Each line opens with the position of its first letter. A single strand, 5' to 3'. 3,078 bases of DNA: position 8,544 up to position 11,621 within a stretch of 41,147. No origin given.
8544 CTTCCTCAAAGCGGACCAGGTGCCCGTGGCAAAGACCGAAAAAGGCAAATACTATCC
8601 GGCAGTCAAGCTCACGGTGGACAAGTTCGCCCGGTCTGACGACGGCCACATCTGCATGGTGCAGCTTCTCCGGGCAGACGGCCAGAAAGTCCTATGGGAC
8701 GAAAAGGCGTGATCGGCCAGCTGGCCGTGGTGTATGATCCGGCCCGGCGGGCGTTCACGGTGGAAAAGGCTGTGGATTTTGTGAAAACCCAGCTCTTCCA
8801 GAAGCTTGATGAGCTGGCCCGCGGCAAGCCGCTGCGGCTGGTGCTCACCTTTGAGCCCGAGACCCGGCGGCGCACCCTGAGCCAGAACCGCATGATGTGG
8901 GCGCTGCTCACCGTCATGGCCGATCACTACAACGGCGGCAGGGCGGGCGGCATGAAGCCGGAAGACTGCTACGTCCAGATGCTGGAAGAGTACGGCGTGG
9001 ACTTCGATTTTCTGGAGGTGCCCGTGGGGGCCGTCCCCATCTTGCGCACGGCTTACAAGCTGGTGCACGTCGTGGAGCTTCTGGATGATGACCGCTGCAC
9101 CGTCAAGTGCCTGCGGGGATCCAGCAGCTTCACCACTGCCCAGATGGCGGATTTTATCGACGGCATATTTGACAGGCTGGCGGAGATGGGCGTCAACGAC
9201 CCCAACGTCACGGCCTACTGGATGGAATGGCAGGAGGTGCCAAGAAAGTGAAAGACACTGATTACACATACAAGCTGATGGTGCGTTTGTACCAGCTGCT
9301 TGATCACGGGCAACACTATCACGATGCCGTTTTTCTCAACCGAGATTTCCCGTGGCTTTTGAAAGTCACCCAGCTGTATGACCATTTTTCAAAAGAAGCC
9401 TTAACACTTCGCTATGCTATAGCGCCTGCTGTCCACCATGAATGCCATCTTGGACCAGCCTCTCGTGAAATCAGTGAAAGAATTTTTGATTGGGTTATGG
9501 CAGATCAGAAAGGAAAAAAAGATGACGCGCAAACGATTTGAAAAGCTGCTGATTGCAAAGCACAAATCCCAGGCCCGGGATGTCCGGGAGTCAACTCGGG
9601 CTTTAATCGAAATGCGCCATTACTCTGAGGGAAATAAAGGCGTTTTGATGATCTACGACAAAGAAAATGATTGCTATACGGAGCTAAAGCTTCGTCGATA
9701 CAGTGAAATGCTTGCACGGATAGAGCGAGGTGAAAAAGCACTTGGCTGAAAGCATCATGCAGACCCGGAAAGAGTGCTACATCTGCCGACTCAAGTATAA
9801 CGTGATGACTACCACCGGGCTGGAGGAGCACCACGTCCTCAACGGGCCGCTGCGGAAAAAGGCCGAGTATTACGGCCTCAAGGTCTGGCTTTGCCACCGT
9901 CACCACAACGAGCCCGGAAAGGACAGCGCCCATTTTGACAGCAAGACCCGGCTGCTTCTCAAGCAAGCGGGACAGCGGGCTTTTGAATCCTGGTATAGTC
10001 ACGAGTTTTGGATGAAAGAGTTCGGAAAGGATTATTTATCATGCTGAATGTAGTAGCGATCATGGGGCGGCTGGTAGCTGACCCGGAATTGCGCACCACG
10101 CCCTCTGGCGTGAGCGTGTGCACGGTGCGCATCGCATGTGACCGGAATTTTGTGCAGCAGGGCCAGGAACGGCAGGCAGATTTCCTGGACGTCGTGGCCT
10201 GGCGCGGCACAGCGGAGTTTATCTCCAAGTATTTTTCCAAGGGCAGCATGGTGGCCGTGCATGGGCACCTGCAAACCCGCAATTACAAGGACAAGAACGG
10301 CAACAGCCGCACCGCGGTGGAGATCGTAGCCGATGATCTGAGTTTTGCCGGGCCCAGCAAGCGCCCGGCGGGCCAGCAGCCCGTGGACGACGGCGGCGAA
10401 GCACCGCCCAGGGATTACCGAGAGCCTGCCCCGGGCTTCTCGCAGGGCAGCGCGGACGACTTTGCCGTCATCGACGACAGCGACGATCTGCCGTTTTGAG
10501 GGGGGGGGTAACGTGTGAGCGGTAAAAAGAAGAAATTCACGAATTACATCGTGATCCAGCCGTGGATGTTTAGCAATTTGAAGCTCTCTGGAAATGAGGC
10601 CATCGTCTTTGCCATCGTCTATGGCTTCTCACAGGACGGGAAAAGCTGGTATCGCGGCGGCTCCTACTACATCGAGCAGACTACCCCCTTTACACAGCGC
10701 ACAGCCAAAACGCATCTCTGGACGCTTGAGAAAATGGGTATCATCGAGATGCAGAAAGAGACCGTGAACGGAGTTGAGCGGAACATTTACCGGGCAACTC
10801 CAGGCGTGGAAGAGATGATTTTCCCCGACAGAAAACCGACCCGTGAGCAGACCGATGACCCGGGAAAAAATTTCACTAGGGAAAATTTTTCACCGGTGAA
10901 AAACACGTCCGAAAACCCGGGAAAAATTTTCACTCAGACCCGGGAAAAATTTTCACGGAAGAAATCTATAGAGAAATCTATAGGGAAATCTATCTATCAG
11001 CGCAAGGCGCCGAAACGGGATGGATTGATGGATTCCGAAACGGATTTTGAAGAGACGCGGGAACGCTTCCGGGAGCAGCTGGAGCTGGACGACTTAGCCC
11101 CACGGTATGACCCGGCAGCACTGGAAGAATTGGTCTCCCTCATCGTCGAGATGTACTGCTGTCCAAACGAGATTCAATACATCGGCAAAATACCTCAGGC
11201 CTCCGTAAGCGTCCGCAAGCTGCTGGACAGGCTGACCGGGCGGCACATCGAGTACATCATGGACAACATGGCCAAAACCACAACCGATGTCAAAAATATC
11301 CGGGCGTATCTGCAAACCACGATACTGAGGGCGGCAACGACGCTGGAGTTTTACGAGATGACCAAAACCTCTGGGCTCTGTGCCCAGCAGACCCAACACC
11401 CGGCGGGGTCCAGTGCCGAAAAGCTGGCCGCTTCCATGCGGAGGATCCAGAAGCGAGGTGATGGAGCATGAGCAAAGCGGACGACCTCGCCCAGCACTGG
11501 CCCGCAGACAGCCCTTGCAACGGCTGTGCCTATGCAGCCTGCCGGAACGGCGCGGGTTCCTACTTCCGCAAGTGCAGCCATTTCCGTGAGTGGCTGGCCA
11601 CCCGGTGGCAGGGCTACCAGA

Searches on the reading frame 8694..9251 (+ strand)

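Call 32: search_protein_families(library=phrogs, proteins=[window:8694-9251:+], max_evalue=0.001)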
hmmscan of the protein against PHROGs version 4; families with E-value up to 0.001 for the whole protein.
window:8694-9251:+ (185 aa): 1 family
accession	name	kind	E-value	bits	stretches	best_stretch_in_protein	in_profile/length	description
phrog_72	-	DNA, RNA and nucleotide metabolism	1.6e-15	58.6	1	27-181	24-154/161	NinB/ Orf homologous recombination mediator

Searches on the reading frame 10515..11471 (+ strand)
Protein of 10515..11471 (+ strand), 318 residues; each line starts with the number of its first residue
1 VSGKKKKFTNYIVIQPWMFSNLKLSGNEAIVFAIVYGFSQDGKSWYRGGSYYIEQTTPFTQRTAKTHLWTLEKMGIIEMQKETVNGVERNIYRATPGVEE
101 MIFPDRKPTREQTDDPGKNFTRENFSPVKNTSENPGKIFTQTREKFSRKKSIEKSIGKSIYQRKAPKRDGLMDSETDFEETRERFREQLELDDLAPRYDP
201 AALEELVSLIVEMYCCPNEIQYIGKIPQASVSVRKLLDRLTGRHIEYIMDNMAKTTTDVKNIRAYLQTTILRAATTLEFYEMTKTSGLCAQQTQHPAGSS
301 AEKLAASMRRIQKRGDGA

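Call 32: search_protein_families(library=phrogs, proteins=[window:10515-11471:+], max_evalue=0.001)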
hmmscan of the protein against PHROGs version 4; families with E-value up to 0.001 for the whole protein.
window:10515-11471:+ (318 aa): 7 families
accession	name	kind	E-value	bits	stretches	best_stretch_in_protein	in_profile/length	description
phrog_6969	-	unknown function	1e-10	42.8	1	9-86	4-81/216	-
phrog_428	-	DNA, RNA and nucleotide metabolism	4.2e-07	30.5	1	4-194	83-273/455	replication initiation protein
phrog_391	-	DNA, RNA and nucleotide metabolism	6.2e-06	27.1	1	17-180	10-176/298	replication initiation O-like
phrog_678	-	DNA, RNA and nucleotide metabolism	7.6e-06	26.7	1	1-169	48-213/346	replication initiation O-like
phrog_270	-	DNA, RNA and nucleotide metabolism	3.4e-05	24.4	1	10-145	31-152/383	replication initiation protein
phrog_1032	-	DNA, RNA and nucleotide metabolism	9e-05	23.6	1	53-195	43-196/281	replication initiation protein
phrog_8102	-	DNA, RNA and nucleotide metabolism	0.00069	19.8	0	9-144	17-136/337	replication initiation protein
